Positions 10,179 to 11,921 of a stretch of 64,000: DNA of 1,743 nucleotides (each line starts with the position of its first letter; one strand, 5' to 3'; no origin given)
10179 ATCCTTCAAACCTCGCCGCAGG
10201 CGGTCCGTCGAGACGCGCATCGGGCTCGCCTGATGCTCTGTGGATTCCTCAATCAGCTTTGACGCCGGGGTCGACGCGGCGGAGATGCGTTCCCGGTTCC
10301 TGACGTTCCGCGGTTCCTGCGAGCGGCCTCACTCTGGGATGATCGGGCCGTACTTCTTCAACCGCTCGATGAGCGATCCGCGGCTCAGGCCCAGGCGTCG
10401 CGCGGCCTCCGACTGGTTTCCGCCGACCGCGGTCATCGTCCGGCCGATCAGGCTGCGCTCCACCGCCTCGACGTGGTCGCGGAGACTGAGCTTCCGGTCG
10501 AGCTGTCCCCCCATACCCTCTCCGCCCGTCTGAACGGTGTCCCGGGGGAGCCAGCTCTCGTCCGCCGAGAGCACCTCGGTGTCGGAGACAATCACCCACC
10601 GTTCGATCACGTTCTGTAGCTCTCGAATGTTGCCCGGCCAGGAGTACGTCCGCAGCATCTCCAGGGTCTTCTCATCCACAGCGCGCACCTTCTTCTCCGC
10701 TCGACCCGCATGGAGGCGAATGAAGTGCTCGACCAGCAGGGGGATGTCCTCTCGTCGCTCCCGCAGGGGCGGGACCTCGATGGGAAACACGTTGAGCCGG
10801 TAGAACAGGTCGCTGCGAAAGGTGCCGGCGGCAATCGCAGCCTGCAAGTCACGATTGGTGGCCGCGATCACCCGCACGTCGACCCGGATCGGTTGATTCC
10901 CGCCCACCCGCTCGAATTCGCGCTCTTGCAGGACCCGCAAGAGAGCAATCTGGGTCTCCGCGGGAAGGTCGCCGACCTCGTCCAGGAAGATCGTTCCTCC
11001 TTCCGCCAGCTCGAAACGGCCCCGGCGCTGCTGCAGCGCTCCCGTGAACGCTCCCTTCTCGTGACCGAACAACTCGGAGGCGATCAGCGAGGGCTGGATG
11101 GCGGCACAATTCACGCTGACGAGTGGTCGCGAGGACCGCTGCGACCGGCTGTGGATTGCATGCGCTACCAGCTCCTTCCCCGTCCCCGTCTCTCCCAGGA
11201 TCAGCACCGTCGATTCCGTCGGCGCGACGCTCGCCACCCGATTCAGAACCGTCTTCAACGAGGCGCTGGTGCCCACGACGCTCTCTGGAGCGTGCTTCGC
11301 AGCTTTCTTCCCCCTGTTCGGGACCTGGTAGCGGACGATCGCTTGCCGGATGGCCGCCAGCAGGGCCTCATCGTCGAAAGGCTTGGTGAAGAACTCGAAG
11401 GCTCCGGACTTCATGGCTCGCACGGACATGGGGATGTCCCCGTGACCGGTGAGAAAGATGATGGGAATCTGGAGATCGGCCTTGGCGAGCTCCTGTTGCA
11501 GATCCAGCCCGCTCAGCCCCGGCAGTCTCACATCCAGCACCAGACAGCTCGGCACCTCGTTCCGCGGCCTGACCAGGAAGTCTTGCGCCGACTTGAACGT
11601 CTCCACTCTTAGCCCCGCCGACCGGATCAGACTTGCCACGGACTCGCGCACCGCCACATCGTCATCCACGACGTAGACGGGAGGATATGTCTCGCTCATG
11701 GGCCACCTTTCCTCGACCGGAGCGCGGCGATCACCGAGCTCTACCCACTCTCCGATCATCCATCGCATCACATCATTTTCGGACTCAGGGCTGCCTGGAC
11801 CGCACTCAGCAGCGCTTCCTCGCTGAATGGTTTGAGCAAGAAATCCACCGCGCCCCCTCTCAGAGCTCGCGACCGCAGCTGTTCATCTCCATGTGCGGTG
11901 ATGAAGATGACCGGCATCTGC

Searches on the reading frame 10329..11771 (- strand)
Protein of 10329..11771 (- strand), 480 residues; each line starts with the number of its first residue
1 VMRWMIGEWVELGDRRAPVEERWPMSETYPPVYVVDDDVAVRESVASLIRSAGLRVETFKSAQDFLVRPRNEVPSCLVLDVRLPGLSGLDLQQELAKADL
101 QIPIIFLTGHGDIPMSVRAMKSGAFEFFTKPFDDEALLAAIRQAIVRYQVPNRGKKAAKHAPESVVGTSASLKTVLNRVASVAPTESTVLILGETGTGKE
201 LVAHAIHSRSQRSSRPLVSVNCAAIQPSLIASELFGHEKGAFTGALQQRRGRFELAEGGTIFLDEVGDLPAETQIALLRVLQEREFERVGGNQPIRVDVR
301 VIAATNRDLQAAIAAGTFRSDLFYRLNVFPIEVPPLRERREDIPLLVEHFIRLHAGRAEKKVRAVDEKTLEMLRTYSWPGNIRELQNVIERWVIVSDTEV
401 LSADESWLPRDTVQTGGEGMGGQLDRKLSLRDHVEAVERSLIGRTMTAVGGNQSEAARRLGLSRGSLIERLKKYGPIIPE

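Call 52: search_protein_families(library=pfam, proteins=[window:10329-11771:-], max_evalue=1)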
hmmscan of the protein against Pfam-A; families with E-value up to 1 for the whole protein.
window:10329-11771:- (480 aa): 16 families
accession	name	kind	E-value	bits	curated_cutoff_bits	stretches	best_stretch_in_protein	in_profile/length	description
PF00158.32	Sigma54_activat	-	9.3e-73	243.9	20.2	1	166-332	2-168/168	Sigma-54 interaction domain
PF00072.30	Response_reg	-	3.2e-27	95.3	30.2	1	32-142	1-111/111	Response regulator receiver domain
PF25601.1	AAA_lid_14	-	1.9e-24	85.7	27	1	337-405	1-69/87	AAA+ ATPase lid domain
PF14532.12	Sigma54_activ_2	-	7.6e-20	72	25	1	166-336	1-138/138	Sigma-54 interaction domain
PF02954.25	HTH_8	-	1.8e-12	47.2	22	1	434-474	2-42/42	Bacterial regulatory protein, Fis family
PF07728.20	AAA_5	-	8.1e-09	36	22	1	189-307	2-123/139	AAA domain (dynein-related subfamily)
PF18024.7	HTH_50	-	5.7e-06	26.4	27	1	429-475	3-48/50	Helix-turn-helix domain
PF00004.35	AAA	-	9.7e-06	26.5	21.2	1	189-309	1-111/131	ATPase family associated with various cellular activities (AAA)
PF07724.20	AAA_2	-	0.0023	18.4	27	1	186-307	3-125/166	AAA domain (Cdc48 subfamily)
PF13191.12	AAA_16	-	0.0049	17.8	32.6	1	171-282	11-121/167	AAA ATPase domain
PF13556.12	HTH_30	-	0.0067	16.6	27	1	445-473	7-35/59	PucR C-terminal helix-turn-helix domain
PF01078.27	Mg_chelatase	-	0.012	15.4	20.3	1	188-285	24-134/207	Magnesium chelatase, subunit ChlI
PF07726.17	AAA_3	-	0.021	15.1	27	1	189-306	2-111/131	ATPase family associated with various cellular activities (AAA)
PF20030.5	bpMoxR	-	0.028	13.9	27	1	254-306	94-145/205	MoxR domain in the MoxR-vWA-beta-propeller ternary systems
PF13412.12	HTH_24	-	0.19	11.8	21.9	1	452-473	19-40/48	Winged helix-turn-helix DNA-binding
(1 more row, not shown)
